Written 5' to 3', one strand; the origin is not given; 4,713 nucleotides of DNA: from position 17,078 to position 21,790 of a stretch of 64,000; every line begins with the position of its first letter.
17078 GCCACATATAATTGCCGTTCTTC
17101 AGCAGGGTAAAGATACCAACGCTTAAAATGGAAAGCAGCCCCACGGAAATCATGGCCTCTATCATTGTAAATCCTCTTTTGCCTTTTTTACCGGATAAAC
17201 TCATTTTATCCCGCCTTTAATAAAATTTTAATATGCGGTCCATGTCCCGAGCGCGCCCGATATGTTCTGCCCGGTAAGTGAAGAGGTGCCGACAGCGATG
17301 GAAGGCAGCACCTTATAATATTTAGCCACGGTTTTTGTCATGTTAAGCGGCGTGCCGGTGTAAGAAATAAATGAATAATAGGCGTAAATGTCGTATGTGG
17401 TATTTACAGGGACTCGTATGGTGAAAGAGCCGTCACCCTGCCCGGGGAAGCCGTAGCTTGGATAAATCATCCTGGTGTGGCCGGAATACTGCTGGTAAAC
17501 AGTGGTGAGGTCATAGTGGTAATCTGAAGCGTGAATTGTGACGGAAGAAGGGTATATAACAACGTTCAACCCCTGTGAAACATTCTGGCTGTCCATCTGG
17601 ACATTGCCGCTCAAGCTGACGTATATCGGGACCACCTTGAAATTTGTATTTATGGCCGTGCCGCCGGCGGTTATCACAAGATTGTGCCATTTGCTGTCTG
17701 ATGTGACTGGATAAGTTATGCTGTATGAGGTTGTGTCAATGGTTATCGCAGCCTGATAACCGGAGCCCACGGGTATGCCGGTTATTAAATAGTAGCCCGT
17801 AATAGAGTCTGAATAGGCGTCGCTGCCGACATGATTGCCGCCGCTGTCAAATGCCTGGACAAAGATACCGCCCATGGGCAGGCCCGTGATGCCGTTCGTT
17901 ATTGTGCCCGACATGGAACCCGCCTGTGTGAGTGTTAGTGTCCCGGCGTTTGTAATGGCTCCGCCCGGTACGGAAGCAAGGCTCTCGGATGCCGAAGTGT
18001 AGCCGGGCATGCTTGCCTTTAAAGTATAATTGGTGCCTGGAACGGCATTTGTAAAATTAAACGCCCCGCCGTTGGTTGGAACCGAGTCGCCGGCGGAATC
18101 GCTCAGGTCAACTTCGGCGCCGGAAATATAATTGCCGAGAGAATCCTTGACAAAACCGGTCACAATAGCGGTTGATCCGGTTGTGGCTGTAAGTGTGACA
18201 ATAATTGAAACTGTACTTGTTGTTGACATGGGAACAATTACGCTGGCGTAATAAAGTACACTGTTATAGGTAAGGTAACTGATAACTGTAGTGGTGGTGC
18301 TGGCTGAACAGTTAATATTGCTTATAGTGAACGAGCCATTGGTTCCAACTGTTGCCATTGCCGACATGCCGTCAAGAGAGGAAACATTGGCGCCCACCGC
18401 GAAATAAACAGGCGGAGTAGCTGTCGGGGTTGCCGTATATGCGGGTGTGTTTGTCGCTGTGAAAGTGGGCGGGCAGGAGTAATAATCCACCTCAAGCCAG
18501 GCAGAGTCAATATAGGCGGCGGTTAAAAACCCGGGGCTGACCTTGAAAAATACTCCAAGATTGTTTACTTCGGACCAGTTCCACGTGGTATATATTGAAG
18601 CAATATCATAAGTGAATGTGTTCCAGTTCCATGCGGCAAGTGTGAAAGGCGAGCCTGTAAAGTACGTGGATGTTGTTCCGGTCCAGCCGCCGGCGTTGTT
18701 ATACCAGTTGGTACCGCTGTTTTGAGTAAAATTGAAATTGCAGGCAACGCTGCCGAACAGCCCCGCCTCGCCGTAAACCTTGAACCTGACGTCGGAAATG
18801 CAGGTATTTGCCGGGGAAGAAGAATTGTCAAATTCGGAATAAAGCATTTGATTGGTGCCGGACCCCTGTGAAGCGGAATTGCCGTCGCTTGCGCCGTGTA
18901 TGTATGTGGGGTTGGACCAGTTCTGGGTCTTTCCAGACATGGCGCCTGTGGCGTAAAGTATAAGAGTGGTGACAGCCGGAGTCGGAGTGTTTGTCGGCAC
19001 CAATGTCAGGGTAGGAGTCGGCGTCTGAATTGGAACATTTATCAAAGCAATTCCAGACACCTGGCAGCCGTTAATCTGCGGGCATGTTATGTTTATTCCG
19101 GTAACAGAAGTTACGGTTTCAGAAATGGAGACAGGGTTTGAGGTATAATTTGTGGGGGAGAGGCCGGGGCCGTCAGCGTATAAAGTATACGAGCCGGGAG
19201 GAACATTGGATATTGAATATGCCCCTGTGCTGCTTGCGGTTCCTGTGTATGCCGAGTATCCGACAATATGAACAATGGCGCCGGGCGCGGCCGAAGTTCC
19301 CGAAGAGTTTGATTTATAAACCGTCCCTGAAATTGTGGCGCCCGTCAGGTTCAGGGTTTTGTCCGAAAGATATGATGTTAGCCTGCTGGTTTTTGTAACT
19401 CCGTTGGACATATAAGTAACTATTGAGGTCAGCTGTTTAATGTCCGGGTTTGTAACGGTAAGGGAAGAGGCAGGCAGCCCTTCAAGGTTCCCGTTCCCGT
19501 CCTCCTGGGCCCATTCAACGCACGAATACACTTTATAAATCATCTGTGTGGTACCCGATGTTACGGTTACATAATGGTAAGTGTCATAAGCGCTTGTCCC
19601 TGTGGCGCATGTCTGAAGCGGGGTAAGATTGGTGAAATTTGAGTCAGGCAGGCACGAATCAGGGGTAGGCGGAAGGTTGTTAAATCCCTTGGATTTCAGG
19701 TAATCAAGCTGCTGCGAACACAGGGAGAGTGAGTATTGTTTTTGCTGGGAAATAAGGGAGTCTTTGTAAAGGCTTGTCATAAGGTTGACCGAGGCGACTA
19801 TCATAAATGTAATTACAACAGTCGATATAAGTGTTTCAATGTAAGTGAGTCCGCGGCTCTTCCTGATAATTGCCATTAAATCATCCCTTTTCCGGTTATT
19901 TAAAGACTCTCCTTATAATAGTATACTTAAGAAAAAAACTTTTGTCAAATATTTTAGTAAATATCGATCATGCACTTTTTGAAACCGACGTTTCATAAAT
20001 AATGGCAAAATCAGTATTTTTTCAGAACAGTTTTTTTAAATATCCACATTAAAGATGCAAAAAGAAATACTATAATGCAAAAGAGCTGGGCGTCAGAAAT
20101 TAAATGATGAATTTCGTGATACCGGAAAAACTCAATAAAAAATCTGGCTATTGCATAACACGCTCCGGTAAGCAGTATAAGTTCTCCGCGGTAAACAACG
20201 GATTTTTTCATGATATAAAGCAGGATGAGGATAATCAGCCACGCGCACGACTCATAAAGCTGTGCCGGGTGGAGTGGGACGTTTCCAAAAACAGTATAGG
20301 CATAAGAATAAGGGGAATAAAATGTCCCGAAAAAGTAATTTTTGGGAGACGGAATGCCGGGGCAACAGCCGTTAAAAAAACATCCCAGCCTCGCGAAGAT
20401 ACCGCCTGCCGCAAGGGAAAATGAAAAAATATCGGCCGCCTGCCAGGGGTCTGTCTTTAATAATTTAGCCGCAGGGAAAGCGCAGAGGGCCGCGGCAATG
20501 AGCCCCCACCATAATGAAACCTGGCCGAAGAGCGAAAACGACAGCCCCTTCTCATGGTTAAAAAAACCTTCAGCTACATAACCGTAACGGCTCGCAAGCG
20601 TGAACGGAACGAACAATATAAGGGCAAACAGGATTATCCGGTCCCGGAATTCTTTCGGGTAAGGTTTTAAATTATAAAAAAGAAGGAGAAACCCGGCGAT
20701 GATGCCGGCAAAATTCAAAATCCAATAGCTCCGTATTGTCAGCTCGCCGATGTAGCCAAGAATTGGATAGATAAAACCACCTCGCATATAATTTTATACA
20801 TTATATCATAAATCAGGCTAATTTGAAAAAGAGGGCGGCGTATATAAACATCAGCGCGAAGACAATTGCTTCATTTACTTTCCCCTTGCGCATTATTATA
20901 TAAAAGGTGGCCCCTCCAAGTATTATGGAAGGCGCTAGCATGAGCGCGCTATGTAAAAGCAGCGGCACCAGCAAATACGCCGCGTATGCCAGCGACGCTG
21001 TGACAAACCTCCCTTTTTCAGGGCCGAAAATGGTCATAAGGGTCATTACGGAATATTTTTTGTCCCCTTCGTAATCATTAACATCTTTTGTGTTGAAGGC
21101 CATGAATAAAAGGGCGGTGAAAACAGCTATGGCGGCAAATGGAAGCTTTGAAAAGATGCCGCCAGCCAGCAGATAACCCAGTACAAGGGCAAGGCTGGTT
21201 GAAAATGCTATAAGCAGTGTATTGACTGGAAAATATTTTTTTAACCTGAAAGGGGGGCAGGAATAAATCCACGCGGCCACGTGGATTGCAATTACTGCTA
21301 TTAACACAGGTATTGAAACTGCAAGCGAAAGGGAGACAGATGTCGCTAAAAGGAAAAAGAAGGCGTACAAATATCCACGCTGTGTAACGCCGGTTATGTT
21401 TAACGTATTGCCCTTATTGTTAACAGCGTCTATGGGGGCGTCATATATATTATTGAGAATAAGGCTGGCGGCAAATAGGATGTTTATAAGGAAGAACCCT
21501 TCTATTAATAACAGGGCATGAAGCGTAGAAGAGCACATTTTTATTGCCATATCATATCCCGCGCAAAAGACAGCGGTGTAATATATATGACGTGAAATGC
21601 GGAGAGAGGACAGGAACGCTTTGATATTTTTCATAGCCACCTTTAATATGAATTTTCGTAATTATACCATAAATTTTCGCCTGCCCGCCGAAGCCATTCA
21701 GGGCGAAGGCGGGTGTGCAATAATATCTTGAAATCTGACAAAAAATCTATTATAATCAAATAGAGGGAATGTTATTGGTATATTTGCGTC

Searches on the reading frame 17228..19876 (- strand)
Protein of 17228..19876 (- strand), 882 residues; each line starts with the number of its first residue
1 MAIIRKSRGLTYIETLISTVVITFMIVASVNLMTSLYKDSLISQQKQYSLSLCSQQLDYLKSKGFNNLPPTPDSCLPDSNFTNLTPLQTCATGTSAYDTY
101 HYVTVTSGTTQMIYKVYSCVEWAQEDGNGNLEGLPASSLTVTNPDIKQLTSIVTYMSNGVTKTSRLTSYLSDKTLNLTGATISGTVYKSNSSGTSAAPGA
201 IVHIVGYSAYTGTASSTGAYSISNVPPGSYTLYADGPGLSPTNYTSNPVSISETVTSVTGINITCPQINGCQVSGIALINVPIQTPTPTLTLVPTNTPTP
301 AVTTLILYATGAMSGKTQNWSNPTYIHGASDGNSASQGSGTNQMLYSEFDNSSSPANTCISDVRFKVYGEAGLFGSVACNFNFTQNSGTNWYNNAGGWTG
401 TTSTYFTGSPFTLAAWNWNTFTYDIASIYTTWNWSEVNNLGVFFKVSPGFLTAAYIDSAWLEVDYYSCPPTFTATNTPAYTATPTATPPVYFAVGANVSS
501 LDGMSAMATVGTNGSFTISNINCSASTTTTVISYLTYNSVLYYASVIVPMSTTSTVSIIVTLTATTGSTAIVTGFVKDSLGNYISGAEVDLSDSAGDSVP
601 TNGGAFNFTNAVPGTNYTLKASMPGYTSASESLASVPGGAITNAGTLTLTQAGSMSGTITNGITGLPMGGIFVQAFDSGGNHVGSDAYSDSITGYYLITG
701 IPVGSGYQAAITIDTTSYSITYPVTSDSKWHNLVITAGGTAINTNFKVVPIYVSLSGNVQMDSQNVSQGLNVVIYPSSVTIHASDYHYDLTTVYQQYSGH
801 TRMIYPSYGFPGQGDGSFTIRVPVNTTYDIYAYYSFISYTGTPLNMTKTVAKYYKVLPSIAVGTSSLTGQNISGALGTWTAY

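Call 23: search_protein_families(library=pfam, proteins=[window:17228-19876:-], max_evalue=0.0001)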
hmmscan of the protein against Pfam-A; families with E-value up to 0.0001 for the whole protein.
window:17228-19876:- (882 aa): 2 families
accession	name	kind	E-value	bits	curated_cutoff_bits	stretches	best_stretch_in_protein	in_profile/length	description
PF13620.12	CarboxypepD_reg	-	4.4e-17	62.6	32.3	2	572-649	2-81/82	Carboxypeptidase regulatory-like domain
PF13715.12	CarbopepD_reg_2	-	4.4e-06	27.1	32.2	0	572-634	1-63/88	CarboxypepD_reg-like domain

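Call 24: search_protein_families(library=ncbifam, proteins=[window:17228-19876:-], max_evalue=0.01)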
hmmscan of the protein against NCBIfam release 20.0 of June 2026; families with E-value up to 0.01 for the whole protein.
window:17228-19876:- (882 aa): 1 family
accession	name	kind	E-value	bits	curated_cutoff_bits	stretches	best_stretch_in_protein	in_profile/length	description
NF041013.1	T4P_ComGE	equivalog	0.0027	17.8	49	1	6-57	2-53/83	competence type IV pilus minor pilin ComGE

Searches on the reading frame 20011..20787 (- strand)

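Call 23: search_protein_families(library=pfam, proteins=[window:20011-20787:-], max_evalue=0.0001)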
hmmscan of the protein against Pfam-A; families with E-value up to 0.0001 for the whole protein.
window:20011-20787:- (258 aa): 1 family
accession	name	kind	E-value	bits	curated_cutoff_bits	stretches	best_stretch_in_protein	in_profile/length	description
PF01790.23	LGT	-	2.1e-32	112.8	24.9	1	8-249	1-239/240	Prolipoprotein diacylglyceryl transferase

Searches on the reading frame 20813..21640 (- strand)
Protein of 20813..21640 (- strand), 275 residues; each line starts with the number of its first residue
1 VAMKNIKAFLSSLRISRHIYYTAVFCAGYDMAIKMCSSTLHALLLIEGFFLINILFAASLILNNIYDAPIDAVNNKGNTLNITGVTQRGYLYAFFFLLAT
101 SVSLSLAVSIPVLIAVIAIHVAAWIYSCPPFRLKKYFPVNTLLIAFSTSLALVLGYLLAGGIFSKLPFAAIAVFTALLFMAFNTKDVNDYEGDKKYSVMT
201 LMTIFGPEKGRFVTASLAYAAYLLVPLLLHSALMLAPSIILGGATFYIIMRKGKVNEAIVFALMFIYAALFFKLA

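Call 23: search_protein_families(library=pfam, proteins=[window:20813-21640:-], max_evalue=0.0001)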
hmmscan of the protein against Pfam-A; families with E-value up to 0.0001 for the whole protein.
window:20813-21640:- (275 aa): 1 family
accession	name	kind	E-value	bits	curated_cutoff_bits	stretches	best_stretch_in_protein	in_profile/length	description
PF01040.23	UbiA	-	1.6e-24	87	34.2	1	38-251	18-233/250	UbiA prenyltransferase family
